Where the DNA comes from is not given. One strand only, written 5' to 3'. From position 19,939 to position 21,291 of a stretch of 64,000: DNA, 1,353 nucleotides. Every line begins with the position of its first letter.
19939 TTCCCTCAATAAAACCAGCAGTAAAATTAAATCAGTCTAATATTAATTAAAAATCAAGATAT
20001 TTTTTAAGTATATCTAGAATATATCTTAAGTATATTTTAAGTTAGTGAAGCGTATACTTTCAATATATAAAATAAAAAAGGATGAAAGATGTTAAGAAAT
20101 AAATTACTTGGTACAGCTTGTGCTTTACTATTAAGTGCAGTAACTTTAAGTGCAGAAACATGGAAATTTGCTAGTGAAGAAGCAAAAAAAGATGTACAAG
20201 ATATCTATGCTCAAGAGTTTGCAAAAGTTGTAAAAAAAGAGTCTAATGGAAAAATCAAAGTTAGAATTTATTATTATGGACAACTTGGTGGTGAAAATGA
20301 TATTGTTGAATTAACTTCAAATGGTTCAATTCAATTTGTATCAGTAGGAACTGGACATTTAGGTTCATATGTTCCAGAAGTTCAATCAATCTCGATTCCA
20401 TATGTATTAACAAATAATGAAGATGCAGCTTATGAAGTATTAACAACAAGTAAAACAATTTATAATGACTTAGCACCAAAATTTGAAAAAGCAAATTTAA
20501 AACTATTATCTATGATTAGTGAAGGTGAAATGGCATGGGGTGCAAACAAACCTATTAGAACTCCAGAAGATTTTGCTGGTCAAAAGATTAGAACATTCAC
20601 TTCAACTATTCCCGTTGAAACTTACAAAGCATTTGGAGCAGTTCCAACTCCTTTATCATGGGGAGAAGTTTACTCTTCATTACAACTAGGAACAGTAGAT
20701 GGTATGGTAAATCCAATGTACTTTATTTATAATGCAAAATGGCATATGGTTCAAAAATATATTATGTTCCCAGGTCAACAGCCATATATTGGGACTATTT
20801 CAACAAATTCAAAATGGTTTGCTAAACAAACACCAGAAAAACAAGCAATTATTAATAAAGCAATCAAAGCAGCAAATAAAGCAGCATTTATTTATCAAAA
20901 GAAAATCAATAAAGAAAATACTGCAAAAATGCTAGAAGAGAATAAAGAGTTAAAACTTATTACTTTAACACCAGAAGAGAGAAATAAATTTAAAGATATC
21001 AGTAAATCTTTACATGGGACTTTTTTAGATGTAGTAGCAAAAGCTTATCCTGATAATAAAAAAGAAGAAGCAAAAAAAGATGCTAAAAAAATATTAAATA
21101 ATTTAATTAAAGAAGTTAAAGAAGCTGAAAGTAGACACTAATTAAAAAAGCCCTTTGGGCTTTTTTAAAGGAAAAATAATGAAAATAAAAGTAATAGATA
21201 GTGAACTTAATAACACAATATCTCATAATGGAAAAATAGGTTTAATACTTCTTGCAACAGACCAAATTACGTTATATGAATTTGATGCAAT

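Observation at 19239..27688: Module 2: a TRAP transporter coupled to a two-Cys racemase/isomerase, YgeX (DpaL), YgeY and an M24 hydrolase, a candidate route to 2,3-diaminopropionate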

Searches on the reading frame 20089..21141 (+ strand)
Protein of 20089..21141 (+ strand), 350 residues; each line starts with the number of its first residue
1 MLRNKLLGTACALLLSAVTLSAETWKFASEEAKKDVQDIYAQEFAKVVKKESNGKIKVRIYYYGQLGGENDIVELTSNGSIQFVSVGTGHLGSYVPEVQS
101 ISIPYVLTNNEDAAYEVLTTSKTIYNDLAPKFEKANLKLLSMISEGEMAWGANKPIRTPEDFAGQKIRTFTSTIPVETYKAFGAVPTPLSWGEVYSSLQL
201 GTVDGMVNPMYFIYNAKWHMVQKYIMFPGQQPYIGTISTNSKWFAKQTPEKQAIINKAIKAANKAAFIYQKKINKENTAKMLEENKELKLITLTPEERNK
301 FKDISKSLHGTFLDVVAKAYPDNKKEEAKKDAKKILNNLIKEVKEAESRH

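Call 3: search_protein_families(library=pfam, proteins=[window:20089-21141:+])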
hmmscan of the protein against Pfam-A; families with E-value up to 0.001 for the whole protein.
window:20089-21141:+ (350 aa): 1 family
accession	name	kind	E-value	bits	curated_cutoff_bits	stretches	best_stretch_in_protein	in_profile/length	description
PF03480.18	DctP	-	1.9e-67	228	23.4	1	27-310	1-280/286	Bacterial extracellular solute-binding protein, family 7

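Call 4: search_protein_families(library=ncbifam, proteins=[window:20089-21141:+])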
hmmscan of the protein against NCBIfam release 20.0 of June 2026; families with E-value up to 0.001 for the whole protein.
window:20089-21141:+ (350 aa): 2 families
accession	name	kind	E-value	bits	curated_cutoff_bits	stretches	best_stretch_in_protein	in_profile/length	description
NF037995.1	TRAP_S1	subfamily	6.8e-55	186.3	50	1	26-301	1-271/271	TRAP transporter substrate-binding protein DctP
TIGR00787.1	dctP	subfamily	1.8e-46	158.6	175.05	1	27-286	1-254/257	DctP family TRAP transporter solute-binding subunit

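Call 30: search_solved_structures(query=window:20089-21141:+, max_evalue=1e-8, show_alignments=0)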
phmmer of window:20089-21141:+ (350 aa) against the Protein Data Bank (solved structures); distinct sequences matched with E-value up to 1e-8: 84 (the best 60 are shown).
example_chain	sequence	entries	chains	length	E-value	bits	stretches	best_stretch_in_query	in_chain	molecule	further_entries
3fxb_A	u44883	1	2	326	3.2e-59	204.4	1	22-317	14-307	TRAP dicarboxylate transporter, DctP subunit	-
3gyy_A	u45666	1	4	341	1e-57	199.4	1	5-319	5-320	Periplasmic substrate binding protein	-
2vpn_A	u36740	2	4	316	6.7e-56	193.4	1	24-319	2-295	PERIPLASMIC SUBSTRATE BINDING PROTEIN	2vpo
4pfi_A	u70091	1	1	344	1.7e-55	192.2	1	24-316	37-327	TRAP dicarboxylate transporter-DctP subunit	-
4p47_A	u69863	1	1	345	4.3e-36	128.4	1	6-329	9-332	TRAP dicarboxylate transporter, DctP subunit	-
4pdh_A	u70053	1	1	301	1.6e-32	116.6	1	25-265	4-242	TRAP dicarboxylate transporter, DctP subunit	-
4p9k_A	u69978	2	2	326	2.1e-30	109.6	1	24-267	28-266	TRAP dicarboxylate transporter, DctP subunit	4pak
24gg_A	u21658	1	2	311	4e-30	108.7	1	38-278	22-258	DctP family TRAP transporter solute receptor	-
24gh_A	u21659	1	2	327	4.4e-30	108.6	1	37-278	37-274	DctP family TRAP transporter solute receptor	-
4nq8_A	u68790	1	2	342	7.2e-30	107.9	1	10-286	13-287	Putative periplasmic substrate-binding transport protein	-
4pdd_A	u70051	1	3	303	2.1e-29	106.4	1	39-280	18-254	TRAP dicarboxylate transporter, DctP subunit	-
9bh3_A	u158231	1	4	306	3.2e-29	105.8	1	40-314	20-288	DctP family TRAP transporter solute-binding subunit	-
9bhf_A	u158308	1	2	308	3.3e-29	105.7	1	40-314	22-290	DctP family TRAP transporter solute-binding subunit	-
4p1e_A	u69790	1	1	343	1.2e-28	103.9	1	12-259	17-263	TRAP dicarboxylate transporter, DctP subunit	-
4ngu_A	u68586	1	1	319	1.4e-28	103.7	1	38-331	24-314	TRAP dicarboxylate transporter, DctP subunit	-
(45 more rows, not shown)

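Call 40: search_solved_structures(query=window:20089-21141:+, max_evalue=1e-50, show_alignments=4)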
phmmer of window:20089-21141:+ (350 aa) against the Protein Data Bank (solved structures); distinct sequences matched with E-value up to 1e-50: 4.
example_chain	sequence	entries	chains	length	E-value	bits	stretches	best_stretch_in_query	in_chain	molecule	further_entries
3fxb_A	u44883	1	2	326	3.2e-59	204.4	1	22-317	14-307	TRAP dicarboxylate transporter, DctP subunit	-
3gyy_A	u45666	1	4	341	1e-57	199.4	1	5-319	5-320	Periplasmic substrate binding protein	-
2vpn_A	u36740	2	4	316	6.7e-56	193.4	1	24-319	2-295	PERIPLASMIC SUBSTRATE BINDING PROTEIN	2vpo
4pfi_A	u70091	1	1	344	1.7e-55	192.2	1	24-316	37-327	TRAP dicarboxylate transporter-DctP subunit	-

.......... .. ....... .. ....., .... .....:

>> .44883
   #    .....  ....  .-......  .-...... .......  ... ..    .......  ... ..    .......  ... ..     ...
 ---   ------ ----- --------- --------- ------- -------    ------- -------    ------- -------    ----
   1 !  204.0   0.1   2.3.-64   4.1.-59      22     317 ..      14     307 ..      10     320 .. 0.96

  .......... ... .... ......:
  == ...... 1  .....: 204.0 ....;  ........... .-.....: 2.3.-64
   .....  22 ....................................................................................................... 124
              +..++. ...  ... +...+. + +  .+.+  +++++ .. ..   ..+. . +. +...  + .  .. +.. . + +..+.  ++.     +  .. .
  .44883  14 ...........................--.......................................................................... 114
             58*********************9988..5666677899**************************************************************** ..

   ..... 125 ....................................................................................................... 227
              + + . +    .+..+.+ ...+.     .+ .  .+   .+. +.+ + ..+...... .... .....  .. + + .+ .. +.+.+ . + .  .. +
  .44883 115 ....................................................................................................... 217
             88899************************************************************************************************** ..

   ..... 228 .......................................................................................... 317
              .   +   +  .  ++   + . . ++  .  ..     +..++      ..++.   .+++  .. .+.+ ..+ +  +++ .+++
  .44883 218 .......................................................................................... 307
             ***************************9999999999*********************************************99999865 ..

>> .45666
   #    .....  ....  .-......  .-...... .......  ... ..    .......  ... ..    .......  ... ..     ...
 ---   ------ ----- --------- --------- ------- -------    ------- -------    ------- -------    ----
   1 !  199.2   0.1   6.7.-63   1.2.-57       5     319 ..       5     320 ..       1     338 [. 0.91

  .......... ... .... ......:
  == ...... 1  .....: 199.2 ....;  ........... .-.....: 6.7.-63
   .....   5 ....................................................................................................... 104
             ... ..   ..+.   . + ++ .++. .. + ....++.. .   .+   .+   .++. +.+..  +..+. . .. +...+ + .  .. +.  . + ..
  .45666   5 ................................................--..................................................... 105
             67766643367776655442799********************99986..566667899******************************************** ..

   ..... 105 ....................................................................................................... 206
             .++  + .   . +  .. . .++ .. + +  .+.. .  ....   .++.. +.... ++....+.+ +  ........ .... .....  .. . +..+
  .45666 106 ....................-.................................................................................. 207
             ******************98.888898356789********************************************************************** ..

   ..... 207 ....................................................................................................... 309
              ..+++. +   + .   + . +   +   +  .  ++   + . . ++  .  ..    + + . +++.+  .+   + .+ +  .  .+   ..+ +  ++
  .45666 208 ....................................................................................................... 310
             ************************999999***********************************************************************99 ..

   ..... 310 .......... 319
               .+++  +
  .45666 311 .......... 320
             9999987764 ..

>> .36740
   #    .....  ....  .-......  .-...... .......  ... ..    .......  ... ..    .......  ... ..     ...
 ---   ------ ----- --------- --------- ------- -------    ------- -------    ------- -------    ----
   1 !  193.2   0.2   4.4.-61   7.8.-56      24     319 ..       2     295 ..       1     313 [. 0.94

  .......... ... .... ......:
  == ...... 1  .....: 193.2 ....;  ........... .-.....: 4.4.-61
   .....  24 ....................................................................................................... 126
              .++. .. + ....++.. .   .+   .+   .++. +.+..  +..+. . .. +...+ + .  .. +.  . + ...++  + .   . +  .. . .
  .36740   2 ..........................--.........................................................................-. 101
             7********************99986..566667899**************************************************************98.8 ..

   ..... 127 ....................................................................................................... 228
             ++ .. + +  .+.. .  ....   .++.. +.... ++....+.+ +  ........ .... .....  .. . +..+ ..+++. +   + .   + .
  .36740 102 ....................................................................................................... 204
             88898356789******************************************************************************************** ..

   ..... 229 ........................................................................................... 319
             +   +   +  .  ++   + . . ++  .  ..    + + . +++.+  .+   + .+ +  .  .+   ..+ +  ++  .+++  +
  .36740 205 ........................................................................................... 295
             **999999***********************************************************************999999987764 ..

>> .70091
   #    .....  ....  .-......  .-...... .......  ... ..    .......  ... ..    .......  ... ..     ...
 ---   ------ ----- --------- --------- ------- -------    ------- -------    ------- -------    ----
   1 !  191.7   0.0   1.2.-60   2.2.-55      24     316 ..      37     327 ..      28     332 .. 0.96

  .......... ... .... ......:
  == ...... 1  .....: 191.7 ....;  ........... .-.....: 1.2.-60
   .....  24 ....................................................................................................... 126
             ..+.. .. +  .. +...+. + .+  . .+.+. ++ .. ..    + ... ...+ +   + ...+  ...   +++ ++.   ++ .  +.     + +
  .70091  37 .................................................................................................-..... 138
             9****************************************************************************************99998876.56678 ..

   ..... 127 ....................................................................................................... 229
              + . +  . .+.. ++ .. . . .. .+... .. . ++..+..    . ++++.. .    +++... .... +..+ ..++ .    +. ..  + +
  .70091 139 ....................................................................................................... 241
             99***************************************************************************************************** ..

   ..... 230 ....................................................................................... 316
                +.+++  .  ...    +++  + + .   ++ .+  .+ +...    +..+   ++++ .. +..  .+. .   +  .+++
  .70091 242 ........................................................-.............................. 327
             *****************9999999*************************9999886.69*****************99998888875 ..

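Call 52: find_homologous_proteins(query=window:20089-21141:+, max_evalue=1e-30)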
Query window:20089-21141:+ (350 aa): 245 proteins with E <= 1e-30 among 5634 candidates; the best 120 are listed.
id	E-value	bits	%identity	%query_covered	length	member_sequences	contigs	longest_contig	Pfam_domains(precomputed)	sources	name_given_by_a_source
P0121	3.3e-218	742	96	100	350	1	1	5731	PF03480.19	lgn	-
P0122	7.2e-218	741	95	100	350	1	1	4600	PF03480.19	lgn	-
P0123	1.3e-217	740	96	100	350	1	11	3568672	PF03480.19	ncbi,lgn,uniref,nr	ncbi:TRAP transporter substrate-binding protein DctP [Poseidonibacter lekithochrous]|uniref:TRAP tra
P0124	6.3e-217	737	96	100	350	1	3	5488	PF03480.19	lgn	-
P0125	1.5e-216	736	95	100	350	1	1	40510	PF03480.19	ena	-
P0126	2.2e-216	736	95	100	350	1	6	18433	PF03480.19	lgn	-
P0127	1.1e-211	720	93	100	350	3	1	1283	PF03480.19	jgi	jgi:tripartite ATP-independent transporter DctP family solute receptor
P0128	6.1e-209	711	91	100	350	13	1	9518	PF03480.19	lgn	-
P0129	2.3e-208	709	91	100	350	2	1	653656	PF03480.19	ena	-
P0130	7.9e-208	708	92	100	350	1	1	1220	PF03480.19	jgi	-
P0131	1.2e-207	707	91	100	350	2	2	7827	PF03480.19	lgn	-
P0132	8.2e-207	704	91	100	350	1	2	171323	PF03480.19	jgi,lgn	-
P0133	1.1e-206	704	89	100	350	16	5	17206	PF03480.19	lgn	-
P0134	1.3e-206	704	90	100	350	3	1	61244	PF03480.19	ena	-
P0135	3.3e-206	702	90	100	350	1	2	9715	PF03480.19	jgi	jgi:tripartite ATP-independent transporter DctP family solute receptor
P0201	1.3e-149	516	67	98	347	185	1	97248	PF03480.19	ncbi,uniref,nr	ncbi:TRAP transporter substrate-binding protein [Vibrio jasicida]|uniref:TRAP transporter substrate-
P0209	4.2e-149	515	68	98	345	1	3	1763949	PF03480.19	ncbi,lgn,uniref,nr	ncbi:putative C4-dicarboxylate-binding periplasmic protein DctP [Marinomonas sp. MED121]|uniref:TRAP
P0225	4.7e-148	511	69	93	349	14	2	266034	PF03480.19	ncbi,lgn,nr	ncbi:TRAP-type C4-dicarboxylate transport system substrate-binding protein [Labrenzia sp. EL_208]|nr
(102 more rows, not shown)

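Call 53: find_encoding_contigs(protein=P0201, flank=9000, max_places=1)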
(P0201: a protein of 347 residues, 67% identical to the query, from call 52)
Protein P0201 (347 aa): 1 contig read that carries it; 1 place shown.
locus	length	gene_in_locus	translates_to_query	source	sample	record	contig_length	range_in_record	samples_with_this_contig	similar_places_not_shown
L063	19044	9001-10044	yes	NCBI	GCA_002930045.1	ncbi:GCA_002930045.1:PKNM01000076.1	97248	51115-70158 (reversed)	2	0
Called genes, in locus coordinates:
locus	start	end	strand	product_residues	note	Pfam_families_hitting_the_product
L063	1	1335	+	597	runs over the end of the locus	PF00999:Na_H_Exchanger, PF02254:TrkA_N (weak)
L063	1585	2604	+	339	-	PF01070:FMN_dh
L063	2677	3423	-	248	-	PF03466:LysR_substrate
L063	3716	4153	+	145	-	PF05232:BTP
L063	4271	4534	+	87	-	PF11216:DUF3012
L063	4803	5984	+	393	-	PF00291:PALP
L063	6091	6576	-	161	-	PF13404:HTH_AsnC-type, PF13412:HTH_24, PF01037:AsnC_trans_reg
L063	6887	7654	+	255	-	PF17645:Amdase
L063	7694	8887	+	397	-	PF01546:Peptidase_M20, PF07687:M20_dimer (weak)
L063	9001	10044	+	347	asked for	PF03480:DctP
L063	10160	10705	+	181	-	PF04290:DctQ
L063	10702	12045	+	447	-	PF06808:DctM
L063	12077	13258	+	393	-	PF01321:Creatinase_N, PF00557:Peptidase_M24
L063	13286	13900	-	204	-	PF00924:MS_channel_2nd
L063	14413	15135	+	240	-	PF03741:TerC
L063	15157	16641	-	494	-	PF00486:Trans_reg_C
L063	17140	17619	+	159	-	PF13505:OMP_b-brl, PF13609:Porin_4, PF01389:OmpA_membrane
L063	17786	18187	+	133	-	PF04828:GFA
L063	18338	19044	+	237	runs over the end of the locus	PF13489:Methyltransf_23 (faint), PF13847:Methyltransf_31, PF08241:Methyltransf_11, PF08242:Methyltransf_12, PF13649:Methyltransf_25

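Call 54: find_encoding_contigs(protein=P0209, flank=9000, max_places=1)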
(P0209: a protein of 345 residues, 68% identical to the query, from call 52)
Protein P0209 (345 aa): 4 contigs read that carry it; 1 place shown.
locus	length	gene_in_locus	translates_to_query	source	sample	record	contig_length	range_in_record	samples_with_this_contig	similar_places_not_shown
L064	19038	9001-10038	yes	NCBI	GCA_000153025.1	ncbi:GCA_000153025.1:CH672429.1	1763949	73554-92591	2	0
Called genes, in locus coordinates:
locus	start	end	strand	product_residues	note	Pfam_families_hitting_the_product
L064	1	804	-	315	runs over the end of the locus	PF13503:DUF4123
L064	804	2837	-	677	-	PF05954:Phage_GPD, PF04717:Phage_base_V, PF22178:Gp5_trimer_C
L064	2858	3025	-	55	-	-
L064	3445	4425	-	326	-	PF00056:Ldh_1_N, PF02866:Ldh_1_C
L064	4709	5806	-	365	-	PF00056:Ldh_1_N, PF02866:Ldh_1_C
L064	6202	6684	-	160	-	PF13404:HTH_AsnC-type, PF13412:HTH_24, PF01037:AsnC_trans_reg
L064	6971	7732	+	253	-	PF17645:Amdase, PF01177:Asp_Glu_race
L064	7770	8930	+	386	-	PF01546:Peptidase_M20, PF07687:M20_dimer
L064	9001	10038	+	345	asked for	PF03480:DctP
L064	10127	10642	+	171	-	PF04290:DctQ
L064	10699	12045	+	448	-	PF06808:DctM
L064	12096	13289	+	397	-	PF01321:Creatinase_N, PF00557:Peptidase_M24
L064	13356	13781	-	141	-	-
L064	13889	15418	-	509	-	PF23952:LRR_EndoS (faint), PF13855:LRR_8 (faint), PF12799:LRR_4 (weak)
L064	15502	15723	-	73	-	-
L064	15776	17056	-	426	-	PF13855:LRR_8 (faint), PF12799:LRR_4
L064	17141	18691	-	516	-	PF13855:LRR_8 (faint), PF23598:LRR_14 (faint), PF12799:LRR_4 (weak)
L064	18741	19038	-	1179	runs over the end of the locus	-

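Call 55: find_encoding_contigs(protein=P0225, flank=9000, max_places=1)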
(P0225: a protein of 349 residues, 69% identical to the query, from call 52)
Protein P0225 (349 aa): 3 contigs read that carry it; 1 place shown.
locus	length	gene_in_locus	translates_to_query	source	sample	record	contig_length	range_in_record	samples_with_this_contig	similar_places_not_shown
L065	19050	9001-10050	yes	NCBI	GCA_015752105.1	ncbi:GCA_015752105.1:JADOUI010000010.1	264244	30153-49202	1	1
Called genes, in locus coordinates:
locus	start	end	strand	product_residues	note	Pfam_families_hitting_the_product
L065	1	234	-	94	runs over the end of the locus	PF01042:Ribonuc_L-PSP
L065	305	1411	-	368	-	PF01266:DAO, PF13450:NAD_binding_8 (weak)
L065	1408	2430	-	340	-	PF00850:Hist_deacetyl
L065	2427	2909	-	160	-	PF00583:Acetyltransf_1, PF13673:Acetyltransf_10, PF13508:Acetyltransf_7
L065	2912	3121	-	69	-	-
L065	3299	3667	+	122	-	-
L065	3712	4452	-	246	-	PF01177:Asp_Glu_race, PF17645:Amdase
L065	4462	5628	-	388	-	PF01321:Creatinase_N, PF00557:Peptidase_M24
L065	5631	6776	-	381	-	PF01546:Peptidase_M20, PF07687:M20_dimer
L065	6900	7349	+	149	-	PF08279:HTH_11 (faint), PF12802:MarR_2 (weak), PF12840:HTH_20 (weak), PF13404:HTH_AsnC-type, PF13412:HTH_24, PF01037:AsnC_trans_reg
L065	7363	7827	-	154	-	PF13404:HTH_AsnC-type, PF13412:HTH_24, PF13545:HTH_Crp_2 (faint), PF01037:AsnC_trans_reg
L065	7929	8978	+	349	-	PF00291:PALP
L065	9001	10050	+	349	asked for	PF03480:DctP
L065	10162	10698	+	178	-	PF04290:DctQ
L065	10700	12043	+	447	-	PF06808:DctM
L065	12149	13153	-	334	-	PF00356:LacI, PF00532:Peripla_BP_1, PF13407:Peripla_BP_4, PF13377:Peripla_BP_3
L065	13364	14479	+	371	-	PF13407:Peripla_BP_4, PF13458:Peripla_BP_6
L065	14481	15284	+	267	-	PF00005:ABC_tran, PF02463:SMC_N (weak), PF13304:AAA_21 (faint)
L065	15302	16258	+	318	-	PF02653:BPD_transp_2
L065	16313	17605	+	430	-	PF02746:MR_MLE_N, PF13378:MR_MLE_C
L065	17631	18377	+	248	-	PF23441:SDR (weak), PF00106:adh_short, PF08659:KR, PF13561:adh_short_C2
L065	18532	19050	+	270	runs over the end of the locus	PF01261:AP_endonuc_2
